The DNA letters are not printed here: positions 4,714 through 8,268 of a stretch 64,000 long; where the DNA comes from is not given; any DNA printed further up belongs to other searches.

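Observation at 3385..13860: Sia-type partner-switch cassette without a diguanylate cyclase, next to an atypical ABC exporter and two secreted proteins: a candidate uncharacterised signalling-export system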

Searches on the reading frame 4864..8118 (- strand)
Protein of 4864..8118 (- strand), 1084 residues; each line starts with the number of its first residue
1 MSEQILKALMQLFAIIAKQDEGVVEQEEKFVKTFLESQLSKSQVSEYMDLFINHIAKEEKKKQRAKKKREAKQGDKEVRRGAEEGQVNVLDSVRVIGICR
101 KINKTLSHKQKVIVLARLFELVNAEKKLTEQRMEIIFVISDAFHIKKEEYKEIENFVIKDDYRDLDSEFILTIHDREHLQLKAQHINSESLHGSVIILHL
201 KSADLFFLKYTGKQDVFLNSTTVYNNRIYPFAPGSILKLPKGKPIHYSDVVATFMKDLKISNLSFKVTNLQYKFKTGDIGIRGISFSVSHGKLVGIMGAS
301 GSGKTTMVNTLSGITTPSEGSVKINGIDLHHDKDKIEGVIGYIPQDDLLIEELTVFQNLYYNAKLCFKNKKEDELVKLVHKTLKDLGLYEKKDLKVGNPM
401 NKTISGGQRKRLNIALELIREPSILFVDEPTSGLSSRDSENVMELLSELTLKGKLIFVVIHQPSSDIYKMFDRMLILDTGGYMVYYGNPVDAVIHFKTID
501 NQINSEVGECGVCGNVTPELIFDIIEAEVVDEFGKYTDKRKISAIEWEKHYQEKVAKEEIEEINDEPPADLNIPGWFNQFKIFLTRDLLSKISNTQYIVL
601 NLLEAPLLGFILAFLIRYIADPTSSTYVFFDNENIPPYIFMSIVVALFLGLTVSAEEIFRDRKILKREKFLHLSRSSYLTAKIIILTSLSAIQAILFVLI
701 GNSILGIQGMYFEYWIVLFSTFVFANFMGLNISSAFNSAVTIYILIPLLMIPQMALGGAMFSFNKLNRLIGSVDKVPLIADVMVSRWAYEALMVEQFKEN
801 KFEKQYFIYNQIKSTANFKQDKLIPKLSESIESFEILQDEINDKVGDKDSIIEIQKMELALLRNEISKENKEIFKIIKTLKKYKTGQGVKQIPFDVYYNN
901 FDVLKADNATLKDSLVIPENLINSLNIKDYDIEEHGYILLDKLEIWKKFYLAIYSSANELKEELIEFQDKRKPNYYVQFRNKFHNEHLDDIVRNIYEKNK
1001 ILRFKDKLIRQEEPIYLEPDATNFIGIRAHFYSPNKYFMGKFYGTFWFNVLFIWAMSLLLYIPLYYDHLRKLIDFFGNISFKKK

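Call 4: search_protein_families(library=pfam, proteins=[window:4864-8118:-], max_evalue=0.01)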
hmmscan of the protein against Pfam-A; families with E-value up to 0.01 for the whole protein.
window:4864-8118:- (1084 aa): 5 families
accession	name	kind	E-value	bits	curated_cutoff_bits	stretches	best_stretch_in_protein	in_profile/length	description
PF00005.33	ABC_tran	-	3.8e-33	115.4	25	1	282-432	2-137/137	ABC transporter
PF01061.29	ABC2_membrane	-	1.8e-19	70.6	26.9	1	579-794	2-208/211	ABC-2 type transporter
PF12698.13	ABC2_membrane_3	-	7.3e-08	32.3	31.6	1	638-774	164-297/347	ABC-2 family transporter protein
PF19055.6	ABC2_membrane_7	-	5.8e-06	25.9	22.7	1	461-507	1-47/410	ABC-2 type transporter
PF05099.18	TerB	-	0.00073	20.2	24.4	1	8-153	3-116/118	Tellurite resistance protein TerB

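Call 5: search_protein_families(library=ncbifam, proteins=[window:4864-8118:-], max_evalue=0.01)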
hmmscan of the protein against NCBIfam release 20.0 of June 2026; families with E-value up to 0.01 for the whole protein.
window:4864-8118:- (1084 aa): 179 families (the best 25 are shown)
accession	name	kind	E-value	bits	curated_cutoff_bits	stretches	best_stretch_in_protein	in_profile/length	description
TIGR00955.1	3a01204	subfamily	9.7e-76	255.6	736.35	1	249-823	9-576/617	pigment precursor permease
TIGR00956.1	3a01205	subfamily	1.5e-48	165.3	1959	2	282-488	780-987/1394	pleiotropic drug resistance family protein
TIGR01188.1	drrA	subfamily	1.8e-38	132.5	312.45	1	281-481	9-201/302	daunorubicin resistance ABC transporter, ATP-binding protein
TIGR03608.1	L_ocin_972_ABC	subfamily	6.5e-36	123.7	254.85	1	268-475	2-204/206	putative bacteriocin export ABC transporter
TIGR02673.1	FtsE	equivalog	1.7e-33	116.1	264.85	1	267-480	4-213/214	cell division ATP-binding protein FtsE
TIGR02315.1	ABC_phnC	equivalog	1.1e-32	113.4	266.1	1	266-489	3-230/243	phosphonate ABC transporter ATP-binding protein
TIGR04521.1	ECF_ATPase_2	equivalog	3.5e-32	111.6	330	1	267-493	3-233/279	energy-coupling factor transporter ATPase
TIGR02857.1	CydD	equivalog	1.5e-31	110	435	1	264-465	321-519/529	thiol reductant ABC exporter subunit CydD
TIGR03375.1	type_I_sec_LssB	subfamily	2.7e-31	108.6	693.1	1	265-487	466-683/696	type I secretion system permease/ATPase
TIGR02211.1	LolD_lipo_ex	equivalog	2.4e-30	105.7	307.75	1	267-480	4-217/221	lipoprotein-releasing ABC transporter ATP-binding protein LolD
TIGR01842.1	type_I_sec_PrtD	subfamily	5.6e-30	104.4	510.15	1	279-488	332-536/544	type I secretion system permease/ATPase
TIGR03864.1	PQQ_ABC_ATP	hypoth_equivalog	1.2e-29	103.4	302.25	1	265-481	2-209/236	ABC transporter, ATP-binding subunit, PQQ-dependent alcohol dehydrogenase system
TIGR02982.1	heterocyst_DevA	subfamily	1.5e-29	103.2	295.8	1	267-480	4-217/220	ABC exporter ATP-binding subunit, DevA family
TIGR04406.1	LPS_export_lptB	equivalog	2.5e-28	99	240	1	265-490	2-220/239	LPS export ABC transporter ATP-binding protein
TIGR02868.1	CydC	equivalog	2.8e-28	98.9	329.05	1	260-463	330-530/530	thiol reductant ABC exporter subunit CydC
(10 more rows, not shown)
